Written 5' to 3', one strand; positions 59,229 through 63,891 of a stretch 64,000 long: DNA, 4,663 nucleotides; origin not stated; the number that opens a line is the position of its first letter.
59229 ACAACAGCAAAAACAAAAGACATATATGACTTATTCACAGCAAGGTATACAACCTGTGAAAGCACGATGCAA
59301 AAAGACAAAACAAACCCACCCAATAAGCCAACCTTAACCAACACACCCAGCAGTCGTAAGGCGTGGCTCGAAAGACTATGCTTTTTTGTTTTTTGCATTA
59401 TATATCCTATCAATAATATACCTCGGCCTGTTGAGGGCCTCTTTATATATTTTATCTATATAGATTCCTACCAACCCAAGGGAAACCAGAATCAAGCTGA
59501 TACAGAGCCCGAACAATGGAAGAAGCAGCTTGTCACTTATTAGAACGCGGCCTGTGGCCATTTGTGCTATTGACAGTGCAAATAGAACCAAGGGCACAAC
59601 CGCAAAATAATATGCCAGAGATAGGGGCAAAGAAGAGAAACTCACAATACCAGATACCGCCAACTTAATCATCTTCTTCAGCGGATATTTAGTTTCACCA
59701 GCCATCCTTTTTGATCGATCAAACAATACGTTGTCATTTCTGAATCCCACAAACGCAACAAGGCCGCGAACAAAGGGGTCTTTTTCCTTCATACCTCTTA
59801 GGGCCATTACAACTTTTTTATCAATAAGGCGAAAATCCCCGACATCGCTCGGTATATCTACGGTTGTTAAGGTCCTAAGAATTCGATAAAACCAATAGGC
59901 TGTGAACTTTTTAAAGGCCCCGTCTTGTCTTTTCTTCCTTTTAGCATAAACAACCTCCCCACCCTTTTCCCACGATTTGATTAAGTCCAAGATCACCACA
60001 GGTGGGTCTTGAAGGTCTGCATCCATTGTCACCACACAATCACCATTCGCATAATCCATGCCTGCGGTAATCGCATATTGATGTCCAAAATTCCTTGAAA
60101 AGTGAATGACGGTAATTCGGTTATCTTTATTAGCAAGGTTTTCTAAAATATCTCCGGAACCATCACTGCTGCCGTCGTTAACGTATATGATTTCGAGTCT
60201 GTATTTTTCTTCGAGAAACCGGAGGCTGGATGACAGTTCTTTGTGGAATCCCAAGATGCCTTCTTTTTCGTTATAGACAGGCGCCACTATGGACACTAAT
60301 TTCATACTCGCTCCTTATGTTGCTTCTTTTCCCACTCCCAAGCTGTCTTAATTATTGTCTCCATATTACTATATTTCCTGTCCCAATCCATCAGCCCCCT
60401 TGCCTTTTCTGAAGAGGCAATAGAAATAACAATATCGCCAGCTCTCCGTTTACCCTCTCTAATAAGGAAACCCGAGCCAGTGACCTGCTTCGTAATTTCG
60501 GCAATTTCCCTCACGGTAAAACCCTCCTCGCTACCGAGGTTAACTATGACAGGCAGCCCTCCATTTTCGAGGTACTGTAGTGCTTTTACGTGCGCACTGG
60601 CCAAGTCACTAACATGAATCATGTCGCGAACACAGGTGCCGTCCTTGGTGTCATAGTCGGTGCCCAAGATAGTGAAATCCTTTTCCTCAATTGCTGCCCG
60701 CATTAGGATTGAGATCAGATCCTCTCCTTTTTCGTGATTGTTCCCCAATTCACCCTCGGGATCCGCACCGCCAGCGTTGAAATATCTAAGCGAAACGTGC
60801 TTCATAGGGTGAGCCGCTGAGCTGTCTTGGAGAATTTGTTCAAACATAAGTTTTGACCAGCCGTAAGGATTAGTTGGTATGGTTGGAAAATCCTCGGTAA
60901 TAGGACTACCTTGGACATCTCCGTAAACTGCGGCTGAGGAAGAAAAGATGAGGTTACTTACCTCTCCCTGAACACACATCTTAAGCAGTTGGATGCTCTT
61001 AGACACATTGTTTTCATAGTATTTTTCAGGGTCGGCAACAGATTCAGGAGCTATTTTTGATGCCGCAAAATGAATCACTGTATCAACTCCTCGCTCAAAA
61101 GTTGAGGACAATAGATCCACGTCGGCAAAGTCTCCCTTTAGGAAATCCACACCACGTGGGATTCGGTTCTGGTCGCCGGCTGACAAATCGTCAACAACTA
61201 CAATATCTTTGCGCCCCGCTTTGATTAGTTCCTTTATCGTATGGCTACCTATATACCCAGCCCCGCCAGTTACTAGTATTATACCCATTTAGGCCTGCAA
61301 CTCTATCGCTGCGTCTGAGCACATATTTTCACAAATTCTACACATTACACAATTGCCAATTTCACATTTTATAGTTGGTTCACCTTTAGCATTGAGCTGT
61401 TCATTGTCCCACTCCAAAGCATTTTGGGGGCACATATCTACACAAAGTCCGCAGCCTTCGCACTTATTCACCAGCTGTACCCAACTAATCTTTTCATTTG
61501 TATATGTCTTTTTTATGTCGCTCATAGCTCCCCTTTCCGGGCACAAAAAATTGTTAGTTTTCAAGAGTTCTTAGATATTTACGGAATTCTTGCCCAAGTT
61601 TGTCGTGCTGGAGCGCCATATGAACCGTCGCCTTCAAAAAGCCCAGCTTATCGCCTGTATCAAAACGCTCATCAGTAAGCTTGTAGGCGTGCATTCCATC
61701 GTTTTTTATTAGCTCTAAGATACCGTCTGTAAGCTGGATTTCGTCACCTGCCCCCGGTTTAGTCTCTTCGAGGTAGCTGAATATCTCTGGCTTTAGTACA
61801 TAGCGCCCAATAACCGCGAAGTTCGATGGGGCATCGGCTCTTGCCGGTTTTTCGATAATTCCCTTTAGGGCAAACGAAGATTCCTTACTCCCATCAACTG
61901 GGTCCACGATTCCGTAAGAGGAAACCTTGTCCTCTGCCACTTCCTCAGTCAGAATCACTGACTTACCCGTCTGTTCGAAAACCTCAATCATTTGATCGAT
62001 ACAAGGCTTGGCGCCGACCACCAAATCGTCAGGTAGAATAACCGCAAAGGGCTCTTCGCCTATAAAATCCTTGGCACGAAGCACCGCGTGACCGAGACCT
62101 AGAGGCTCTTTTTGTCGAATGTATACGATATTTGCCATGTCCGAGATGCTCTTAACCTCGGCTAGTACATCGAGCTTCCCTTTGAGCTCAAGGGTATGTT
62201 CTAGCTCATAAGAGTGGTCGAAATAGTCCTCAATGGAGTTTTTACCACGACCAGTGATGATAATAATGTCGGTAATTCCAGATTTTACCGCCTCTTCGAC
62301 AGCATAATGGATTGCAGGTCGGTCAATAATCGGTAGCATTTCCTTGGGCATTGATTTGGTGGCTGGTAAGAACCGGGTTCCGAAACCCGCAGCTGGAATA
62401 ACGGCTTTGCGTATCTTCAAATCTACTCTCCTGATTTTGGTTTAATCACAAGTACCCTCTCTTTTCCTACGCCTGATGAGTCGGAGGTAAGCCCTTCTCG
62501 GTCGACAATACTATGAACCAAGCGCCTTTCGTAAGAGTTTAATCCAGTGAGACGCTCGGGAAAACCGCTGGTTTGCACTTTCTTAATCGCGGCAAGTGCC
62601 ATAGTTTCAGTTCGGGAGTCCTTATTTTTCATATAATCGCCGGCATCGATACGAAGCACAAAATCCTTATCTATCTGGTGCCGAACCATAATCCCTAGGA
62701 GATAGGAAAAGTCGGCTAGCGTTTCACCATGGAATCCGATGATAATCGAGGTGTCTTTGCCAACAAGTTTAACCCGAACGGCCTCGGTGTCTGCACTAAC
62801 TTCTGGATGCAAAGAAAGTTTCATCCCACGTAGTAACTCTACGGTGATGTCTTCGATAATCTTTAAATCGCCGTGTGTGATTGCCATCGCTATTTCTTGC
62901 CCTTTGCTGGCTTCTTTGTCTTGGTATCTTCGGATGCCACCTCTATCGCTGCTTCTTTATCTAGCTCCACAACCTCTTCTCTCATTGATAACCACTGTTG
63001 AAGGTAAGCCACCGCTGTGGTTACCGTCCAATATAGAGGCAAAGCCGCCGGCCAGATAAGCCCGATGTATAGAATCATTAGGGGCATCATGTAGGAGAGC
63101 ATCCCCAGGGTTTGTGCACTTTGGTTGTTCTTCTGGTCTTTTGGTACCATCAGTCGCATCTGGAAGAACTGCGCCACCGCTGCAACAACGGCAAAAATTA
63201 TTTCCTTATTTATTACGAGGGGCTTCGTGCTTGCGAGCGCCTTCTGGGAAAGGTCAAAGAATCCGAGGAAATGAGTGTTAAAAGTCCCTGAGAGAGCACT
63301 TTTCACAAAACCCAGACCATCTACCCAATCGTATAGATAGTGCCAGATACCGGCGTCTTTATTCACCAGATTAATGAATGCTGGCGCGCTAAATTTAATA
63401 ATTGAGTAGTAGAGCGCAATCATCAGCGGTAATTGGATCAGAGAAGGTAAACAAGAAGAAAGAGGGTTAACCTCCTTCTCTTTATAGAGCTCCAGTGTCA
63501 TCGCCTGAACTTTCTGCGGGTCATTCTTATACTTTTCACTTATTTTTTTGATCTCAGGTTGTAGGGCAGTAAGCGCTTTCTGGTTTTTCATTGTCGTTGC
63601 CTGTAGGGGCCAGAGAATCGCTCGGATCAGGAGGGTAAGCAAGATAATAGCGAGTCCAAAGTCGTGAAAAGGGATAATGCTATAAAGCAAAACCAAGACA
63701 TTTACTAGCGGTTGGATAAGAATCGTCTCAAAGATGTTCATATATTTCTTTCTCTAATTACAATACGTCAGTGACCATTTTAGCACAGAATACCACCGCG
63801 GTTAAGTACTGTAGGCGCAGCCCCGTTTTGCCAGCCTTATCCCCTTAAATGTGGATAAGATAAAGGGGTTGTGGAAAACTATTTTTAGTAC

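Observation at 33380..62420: ABC-transporter-dependent glycopolymer pathway combining UDP-L-FucNAc synthesis, TagA/WecA-type priming, Gtr-like periplasmic glycosylation and an LtaS-like transferase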

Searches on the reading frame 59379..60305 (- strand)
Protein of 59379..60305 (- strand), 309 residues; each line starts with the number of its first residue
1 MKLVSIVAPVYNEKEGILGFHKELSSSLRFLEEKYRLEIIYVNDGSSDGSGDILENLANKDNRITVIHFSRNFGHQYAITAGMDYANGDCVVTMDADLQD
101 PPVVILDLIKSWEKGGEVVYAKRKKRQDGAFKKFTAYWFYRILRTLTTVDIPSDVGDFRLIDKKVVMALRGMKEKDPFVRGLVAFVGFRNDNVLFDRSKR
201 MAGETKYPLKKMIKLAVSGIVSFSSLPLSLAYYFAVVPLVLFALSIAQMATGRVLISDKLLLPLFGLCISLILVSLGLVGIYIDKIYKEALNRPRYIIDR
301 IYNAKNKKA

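Call 5: search_protein_families(library=pfam, proteins=[window:59379-60305:-], max_evalue=0.001)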
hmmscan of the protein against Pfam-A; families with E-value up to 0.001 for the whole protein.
window:59379-60305:- (309 aa): 2 families
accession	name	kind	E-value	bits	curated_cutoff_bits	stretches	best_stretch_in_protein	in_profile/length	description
PF00535.33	Glycos_transf_2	-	1.2e-31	110.3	23.3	1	5-167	1-165/168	Glycosyl transferase family 2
PF10111.15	Glyco_tranf_2_2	-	0.00083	19.4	27.3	0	6-97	2-91/276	Glycosyltransferase like family 2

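Call 7: search_protein_families(library=ncbifam, proteins=[window:59379-60305:-], max_evalue=0.01)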
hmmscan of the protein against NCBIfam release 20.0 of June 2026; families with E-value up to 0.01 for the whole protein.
window:59379-60305:- (309 aa): 17 families
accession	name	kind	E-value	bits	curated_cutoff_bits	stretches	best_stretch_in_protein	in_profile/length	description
NF047588.1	GlcsyltransPgfSStrep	equivalog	8.9e-67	225.5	500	1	4-300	3-304/308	glycosyltransferase PgfS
NF007986.1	PRK10714.1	equivalog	2.8e-44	151.4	529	1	2-304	6-314/316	undecaprenyl-phosphate 4-deoxy-4-formamido-L-arabinose transferase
TIGR03937.1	PgaC_IcaA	equivalog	2.1e-17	63.2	422.3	1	2-97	45-135/407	poly-beta-1,6-N-acetyl-D-glucosamine synthase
NF007482.0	PRK10073.1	equivalog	1.1e-11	44.4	423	1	3-98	7-96/334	glycosyltransferase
NF047683.1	TeichurnBiosyTuaG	equivalog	6e-09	35.9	400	1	2-97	6-96/252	teichuronic acid biosynthesis protein TuaG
TIGR04283.1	glyco_like_mftF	equivalog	1.7e-07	31.1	182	1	4-112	1-97/221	TIGR04283 family arsenosugar biosynthesis glycosyltransferase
NF041875.1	EPS_EpsD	equivalog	2.9e-07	30.2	370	1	4-119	1-111/325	exopolysaccharide biosynthesis glycosyltransferase EpsD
TIGR03965.1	mycofact_glyco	equivalog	6e-06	25.4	280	1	4-99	76-166/467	mycofactocin biosynthesis glycosyltransferase MftF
NF050050.1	ProtGlycPglI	equivalog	1.1e-05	24.9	500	1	4-131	4-127/306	GalNAc(5)-diNAcBac-PP-undecaprenol beta-1,3-glucosyltransferase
TIGR04242.1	nodulat_NodC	equivalog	2.8e-05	23.3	550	1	4-109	50-153/395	chitooligosaccharide synthase NodC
TIGR03111.1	glyc2_xrt_Gpos1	hypoth_equivalog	2.8e-05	23.1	363.95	1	4-121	51-165/439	TIGR03111 family XrtG-associated glycosyltransferase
NF041394.1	GtaseAglG_Halo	equivalog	0.00014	21.2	440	1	35-118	30-113/304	glucosyl-dolichyl phosphate glucuronosyltransferase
NF045692.1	OglycostaseCruG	equivalog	0.00027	20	600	1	3-113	42-153/386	2'-O-glycosyltransferase CruG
NF058614.1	PPMAGASynPpgS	equivalog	0.00082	18.9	370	1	6-109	4-98/226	polyprenyl-phospho-N-acetylgalactosaminyl synthase PpgS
TIGR04009.1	wcaE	equivalog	0.0012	18.2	369.2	1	3-93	2-88/248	colanic acid biosynthesis glycosyltransferase WcaE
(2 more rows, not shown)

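Call 85: search_solved_structures(query=window:59379-60305:-, max_evalue=0.00001)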
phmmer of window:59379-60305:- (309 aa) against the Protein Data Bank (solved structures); distinct sequences matched with E-value up to 0.00001: 8.
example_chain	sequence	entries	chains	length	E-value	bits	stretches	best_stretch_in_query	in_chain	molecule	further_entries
5ekp_C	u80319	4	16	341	8.4e-63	215.6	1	4-302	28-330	Uncharacterized glycosyltransferase sll0501 | Glycosyltransferase sll0501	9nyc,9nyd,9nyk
9nye_A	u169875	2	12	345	8.8e-63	215.6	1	4-302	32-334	Glycosyltransferase sll0501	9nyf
5eke_A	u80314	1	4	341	1.1e-62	215.2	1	4-302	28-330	Uncharacterized glycosyltransferase sll0501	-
9hwj_A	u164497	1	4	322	2.2e-35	125.6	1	2-307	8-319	Undecaprenyl-phosphate 4-deoxy-4-formamido-L-arabinose transferase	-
9bhc_C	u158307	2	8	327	9.7e-35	123.5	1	2-302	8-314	Undecaprenyl-phosphate 4-deoxy-4-formamido-L-arabinose transferase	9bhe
8vxh_A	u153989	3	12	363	1.4e-34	123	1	2-302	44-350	Undecaprenyl-phosphate 4-deoxy-4-formamido-L-arabinose transferase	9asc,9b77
5mlz_A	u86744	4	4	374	3.4e-12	49.5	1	4-126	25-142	Dolichol monophosphate mannose synthase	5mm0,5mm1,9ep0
5hea_A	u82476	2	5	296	3e-10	43.1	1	2-97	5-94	Putative glycosyltransferase (GalT1)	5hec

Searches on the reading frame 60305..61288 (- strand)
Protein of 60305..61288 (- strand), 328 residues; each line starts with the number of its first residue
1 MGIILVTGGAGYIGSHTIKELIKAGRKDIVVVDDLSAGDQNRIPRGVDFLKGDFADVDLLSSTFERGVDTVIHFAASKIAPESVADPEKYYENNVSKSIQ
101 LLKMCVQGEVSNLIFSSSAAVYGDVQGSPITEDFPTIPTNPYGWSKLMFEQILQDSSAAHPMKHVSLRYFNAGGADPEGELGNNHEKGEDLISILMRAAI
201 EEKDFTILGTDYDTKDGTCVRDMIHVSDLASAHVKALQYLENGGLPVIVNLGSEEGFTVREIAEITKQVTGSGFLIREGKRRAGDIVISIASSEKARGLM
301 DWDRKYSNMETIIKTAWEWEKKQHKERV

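Call 5: search_protein_families(library=pfam, proteins=[window:60305-61288:-], max_evalue=0.001)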
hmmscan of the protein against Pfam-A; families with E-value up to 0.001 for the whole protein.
window:60305-61288:- (328 aa): 9 families
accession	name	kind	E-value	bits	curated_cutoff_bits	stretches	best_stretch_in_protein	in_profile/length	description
PF01370.27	Epimerase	-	1.2e-53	182.5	20.9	1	4-252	1-240/240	NAD dependent epimerase/dehydratase family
PF16363.11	GDP_Man_Dehyd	-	4.5e-42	145.1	27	1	5-312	1-329/332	GDP-mannose 4,6 dehydratase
PF01073.25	3Beta_HSD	-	3.6e-19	69.3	22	1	5-242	1-234/280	3-beta hydroxysteroid dehydrogenase/isomerase family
PF02719.21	Polysacc_synt_2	-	7.7e-13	48.7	20.2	1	4-171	1-170/293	Polysaccharide biosynthesis protein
PF04321.23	RmlD_sub_bind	-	3e-10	40.1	27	1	4-160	3-143/287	RmlD substrate binding domain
PF13460.12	NAD_binding_10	-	8e-08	32.8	27.2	1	8-156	1-134/184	NAD(P)H-binding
PF07993.18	NAD_binding_4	-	1.5e-07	31.3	20.1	1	66-162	87-197/258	Male sterility protein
PF05368.20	NmrA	-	1.1e-06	29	27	1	4-119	5-108/298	NmrA-like family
PF08659.16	KR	-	0.00031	21.1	22.6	0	2-35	1-34/180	KR domain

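Call 6: search_protein_families(library=ncbifam, proteins=[window:60305-61288:-], max_evalue=0.001)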
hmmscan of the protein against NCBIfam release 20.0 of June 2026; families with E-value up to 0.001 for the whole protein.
window:60305-61288:- (328 aa): 27 families (the best 25 are shown)
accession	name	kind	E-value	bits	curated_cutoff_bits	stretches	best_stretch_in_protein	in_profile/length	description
TIGR01179.1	galE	equivalog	3.6e-115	384.3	262.3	1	4-325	2-330/332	UDP-glucose 4-epimerase GalE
NF007956.0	PRK10675.1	subfamily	4.1e-69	233.3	394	1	4-323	3-332/338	UDP-glucose 4-epimerase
TIGR02197.1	heptose_epim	equivalog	5.6e-40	137.4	274.6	1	4-271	1-261/316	ADP-glyceromanno-heptose 6-epimerase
TIGR01181.1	dTDP_gluc_dehyt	equivalog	5e-28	98.1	365.1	1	4-323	2-314/321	dTDP-glucose 4,6-dehydratase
TIGR04180.1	EDH_00030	hypoth_equivalog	7.7e-26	90.8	475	1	4-306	1-296/297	NAD-dependent 4,6-dehydratase LegB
NF008360.0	PRK11150.1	equivalog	2.1e-22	79.8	452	1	3-267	1-251/310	ADP-glyceromanno-heptose 6-epimerase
TIGR03466.1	HpnA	hypoth_equivalog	2.6e-18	66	367.65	1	4-158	3-157/327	hopanoid-associated sugar epimerase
NF043036.1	ErythonDh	equivalog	4.6e-18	65.5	325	1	4-157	3-164/321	D-erythronate dehydrogenase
NF042423.1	oxyalk_red_Shew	equivalog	1.2e-12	47.5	580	1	4-169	11-171/331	2-alkyl-3-oxoalkanoate reductase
NF042422.1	oxyalk_red_OleD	equivalog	7.5e-12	45.3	580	1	4-123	3-115/329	2-alkyl-3-oxoalkanoate reductase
NF011728.1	PRK15181.1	equivalog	1.9e-11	43.6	760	1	5-176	19-199/348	Vi polysaccharide biosynthesis UDP-N-acetylglucosaminuronic acid C-4 epimerase TviC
TIGR01746.1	Thioester-redct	subfamily_domain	8.8e-11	41.6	213.35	1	66-271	87-281/371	thioester reductase domain-containing protein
NF047922.1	GDPFucSynFcl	equivalog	2.8e-10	40.2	500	1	70-319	55-300/308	GDP-L-fucose synthase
NF007582.0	PRK10217.1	equivalog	1e-09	38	698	1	3-232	3-235/355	dTDP-glucose 4,6-dehydratase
TIGR01214.1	rmlD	equivalog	2.4e-09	36.7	224.05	1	4-174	2-156/285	dTDP-4-dehydrorhamnose reductase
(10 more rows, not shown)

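Call 59: search_protein_families(library=pfam, proteins=[L011:3460-4326:+, L011:4336-6042:+], max_evalue=0.01)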
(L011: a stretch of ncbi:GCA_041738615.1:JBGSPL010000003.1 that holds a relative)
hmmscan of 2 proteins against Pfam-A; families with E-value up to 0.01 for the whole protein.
L011:3460-4326:+ (289 aa): 4 families
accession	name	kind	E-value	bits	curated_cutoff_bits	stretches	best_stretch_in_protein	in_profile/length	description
PF13641.12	Glyco_tranf_2_3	-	9.5e-06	26.2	27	1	143-198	159-214/230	Glycosyltransferase like family 2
PF13632.12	Glyco_trans_2_3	-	0.00016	22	27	1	144-196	73-124/198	Glycosyl transferase family group 2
PF02709.20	Glyco_transf_7C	-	0.00053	20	23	1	145-190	21-67/78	N-terminal domain of galactosyltransferase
PF00535.33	Glycos_transf_2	-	0.0026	18.2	23.3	1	61-137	54-129/168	Glycosyl transferase family 2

L011:4336-6042:+ (569 aa): 2 families
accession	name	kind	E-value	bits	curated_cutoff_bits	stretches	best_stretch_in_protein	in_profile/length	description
PF13641.12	Glyco_tranf_2_3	-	1.6e-05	25.5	27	0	290-393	25-124/230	Glycosyltransferase like family 2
PF00535.33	Glycos_transf_2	-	0.001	19.5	23.3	1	275-402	11-126/168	Glycosyl transferase family 2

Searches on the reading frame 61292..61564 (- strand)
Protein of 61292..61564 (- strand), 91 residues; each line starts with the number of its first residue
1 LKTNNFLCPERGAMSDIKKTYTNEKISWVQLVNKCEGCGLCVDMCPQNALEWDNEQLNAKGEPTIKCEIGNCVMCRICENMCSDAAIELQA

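Call 5: search_protein_families(library=pfam, proteins=[window:61292-61564:-], max_evalue=0.001)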
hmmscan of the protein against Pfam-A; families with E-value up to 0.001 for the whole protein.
window:61292-61564:- (91 aa): 9 families
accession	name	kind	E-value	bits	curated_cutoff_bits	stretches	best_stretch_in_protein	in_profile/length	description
PF12838.12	Fer4_7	-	1.9e-10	41.5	27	1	34-83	1-49/52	4Fe-4S dicluster domain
PF00037.32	Fer4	-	2.3e-09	37.1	21.1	1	33-51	6-24/24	4Fe-4S binding domain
PF13187.11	Fer4_9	-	3.6e-08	33.7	27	2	34-87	1-52/52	4Fe-4S dicluster domain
PF13484.11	Fer4_16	-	3.8e-06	28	30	1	34-60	1-27/66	4Fe-4S double cluster binding domain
PF14697.11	Fer4_21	-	9.6e-06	26.1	35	1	27-50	33-57/59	4Fe-4S dicluster domain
PF13183.11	Fer4_8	-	2e-05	25.5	27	0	13-48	32-67/68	4Fe-4S dicluster domain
PF13237.11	Fer4_10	-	8.2e-05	22.9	25.5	0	8-46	19-53/53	4Fe-4S dicluster domain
PF12797.12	Fer4_2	-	0.00023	21.4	24.5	0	33-46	8-21/22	4Fe-4S binding domain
PF12798.12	Fer4_3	-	0.00051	21.1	27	0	35-49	1-15/15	4Fe-4S binding domain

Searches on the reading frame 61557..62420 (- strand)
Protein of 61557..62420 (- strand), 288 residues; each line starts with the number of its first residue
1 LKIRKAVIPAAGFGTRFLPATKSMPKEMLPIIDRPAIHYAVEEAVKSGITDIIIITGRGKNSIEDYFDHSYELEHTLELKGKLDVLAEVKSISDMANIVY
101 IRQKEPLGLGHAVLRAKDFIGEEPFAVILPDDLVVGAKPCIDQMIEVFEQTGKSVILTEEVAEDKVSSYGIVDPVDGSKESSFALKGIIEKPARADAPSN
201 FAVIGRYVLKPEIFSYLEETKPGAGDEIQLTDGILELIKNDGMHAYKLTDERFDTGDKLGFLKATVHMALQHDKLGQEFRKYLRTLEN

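Call 5: search_protein_families(library=pfam, proteins=[window:61557-62420:-], max_evalue=0.001)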
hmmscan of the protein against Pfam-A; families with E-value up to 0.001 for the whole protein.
window:61557-62420:- (288 aa): 2 families
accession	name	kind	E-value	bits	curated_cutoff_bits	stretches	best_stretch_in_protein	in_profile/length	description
PF00483.29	NTP_transferase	-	2.2e-33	116.3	21.2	1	5-267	1-241/245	Nucleotidyl transferase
PF12804.13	NTP_transf_3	-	3.6e-06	27.7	27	1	6-159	1-122/160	MobA-like NTP transferase domain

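Call 6: search_protein_families(library=ncbifam, proteins=[window:61557-62420:-], max_evalue=0.001)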
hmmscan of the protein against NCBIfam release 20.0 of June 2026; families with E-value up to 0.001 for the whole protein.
window:61557-62420:- (288 aa): 27 families (the best 25 are shown)
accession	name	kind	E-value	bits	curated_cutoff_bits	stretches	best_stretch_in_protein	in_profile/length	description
TIGR01099.1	galU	equivalog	8.8e-112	372.9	326.8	1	3-264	1-261/261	UTP--glucose-1-phosphate uridylyltransferase GalU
NF009928.0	PRK13389.1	equivalog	1.1e-85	287.4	548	1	2-284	7-295/302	UTP--glucose-1-phosphate uridylyltransferase GalU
NF007516.0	PRK10122.1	equivalog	1.3e-71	241.2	534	1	4-286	4-294/297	UTP--glucose-1-phosphate uridylyltransferase GalF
TIGR01105.1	galF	equivalog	3.6e-68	229.9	659.2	1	3-286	3-294/297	GalU regulator GalF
TIGR01208.1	rmlA_long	equivalog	8.3e-41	140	320.25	1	5-267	1-233/353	glucose-1-phosphate thymidylyltransferase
TIGR03992.1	Arch_glmU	subfamily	2.6e-36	125.3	292.1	2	95-266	71-225/393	bifunctional sugar-1-phosphate nucleotidylyltransferase/acetyltransferase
NF041313.1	UDPGP_AglF_Halo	equivalog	1.1e-28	100.3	400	2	97-254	72-220/234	UTP--glucose-1-phosphate uridylyltransferase AglF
TIGR01207.1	rmlA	equivalog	8e-22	77.7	360.65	2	97-233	73-199/286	glucose-1-phosphate thymidylyltransferase RfbA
NF041173.1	Sug_nt_acttase_Thmprot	equivalog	1.5e-19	70.2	600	1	5-263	2-222/405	bifunctional sugar-1-phosphate nucleotidylyltransferase/acetyltransferase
NF012024.0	PRK15480.1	equivalog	2e-19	69.8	588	2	1-57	1-57/292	glucose-1-phosphate thymidylyltransferase RfbA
NF045761.1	NAMPUrTaseMurU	equivalog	1.9e-13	50.8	250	1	5-68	2-65/226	N-acetylmuramate alpha-1-phosphate uridylyltransferase MurU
TIGR01173.1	glmU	equivalog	4.6e-11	42.2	366.85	1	5-246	2-212/452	bifunctional UDP-N-acetylglucosamine diphosphorylase/glucosamine-1-phosphate N-acetyltransferase GlmU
NF010935.0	PRK14355.1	equivalog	2.9e-10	39.4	718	1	5-74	5-71/459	bifunctional UDP-N-acetylglucosamine diphosphorylase/glucosamine-1-phosphate N-acetyltransferase GlmU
TIGR02623.1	G1P_cyt_trans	equivalog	3.1e-10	39.9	300.25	1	5-222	2-204/255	glucose-1-phosphate cytidylyltransferase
NF052502.1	man1P_GTase_Rv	exception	5.6e-10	38.6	440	1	5-219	2-184/352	mannose-1-phosphate guanylyltransferase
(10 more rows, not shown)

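Call 59: search_protein_families(library=pfam, proteins=[L011:3460-4326:+, L011:4336-6042:+], max_evalue=0.01)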
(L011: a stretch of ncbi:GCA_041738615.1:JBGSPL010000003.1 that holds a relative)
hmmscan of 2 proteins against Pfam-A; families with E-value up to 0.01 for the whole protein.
L011:3460-4326:+ (289 aa): 4 families
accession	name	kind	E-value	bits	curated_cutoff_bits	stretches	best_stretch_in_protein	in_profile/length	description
PF13641.12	Glyco_tranf_2_3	-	9.5e-06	26.2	27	1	143-198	159-214/230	Glycosyltransferase like family 2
PF13632.12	Glyco_trans_2_3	-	0.00016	22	27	1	144-196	73-124/198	Glycosyl transferase family group 2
PF02709.20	Glyco_transf_7C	-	0.00053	20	23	1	145-190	21-67/78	N-terminal domain of galactosyltransferase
PF00535.33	Glycos_transf_2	-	0.0026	18.2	23.3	1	61-137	54-129/168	Glycosyl transferase family 2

L011:4336-6042:+ (569 aa): 2 families
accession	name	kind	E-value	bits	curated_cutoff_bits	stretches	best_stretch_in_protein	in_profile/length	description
PF13641.12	Glyco_tranf_2_3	-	1.6e-05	25.5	27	0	290-393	25-124/230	Glycosyltransferase like family 2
PF00535.33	Glycos_transf_2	-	0.001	19.5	23.3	1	275-402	11-126/168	Glycosyl transferase family 2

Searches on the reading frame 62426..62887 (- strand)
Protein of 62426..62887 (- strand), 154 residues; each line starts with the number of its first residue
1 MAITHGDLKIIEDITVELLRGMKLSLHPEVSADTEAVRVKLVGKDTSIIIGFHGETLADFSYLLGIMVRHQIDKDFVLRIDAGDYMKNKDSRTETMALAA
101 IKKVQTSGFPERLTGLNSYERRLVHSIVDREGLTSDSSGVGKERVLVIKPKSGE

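Call 5: search_protein_families(library=pfam, proteins=[window:62426-62887:-], max_evalue=0.001)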
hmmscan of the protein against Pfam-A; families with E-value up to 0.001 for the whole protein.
window:62426-62887:- (154 aa): 2 families
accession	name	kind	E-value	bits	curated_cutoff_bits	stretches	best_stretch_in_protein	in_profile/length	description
PF01424.28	R3H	-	7.9e-11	42.3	26.8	1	94-150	4-60/60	R3H domain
PF13083.13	KH_KhpA-B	-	7.8e-06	26.2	32.1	1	10-71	3-65/73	KhpA/KhpB, KH domain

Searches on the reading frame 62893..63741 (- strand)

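Call 65: search_protein_families(library=pfam, proteins=[window:62893-63741:-], max_evalue=0.0001)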
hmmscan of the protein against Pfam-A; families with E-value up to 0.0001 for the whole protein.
window:62893-63741:- (283 aa): 1 family
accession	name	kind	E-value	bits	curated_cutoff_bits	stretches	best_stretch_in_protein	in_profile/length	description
PF02096.25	60KD_IMP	-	2.6e-47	161.2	35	1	28-253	1-162/163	60Kd inner membrane protein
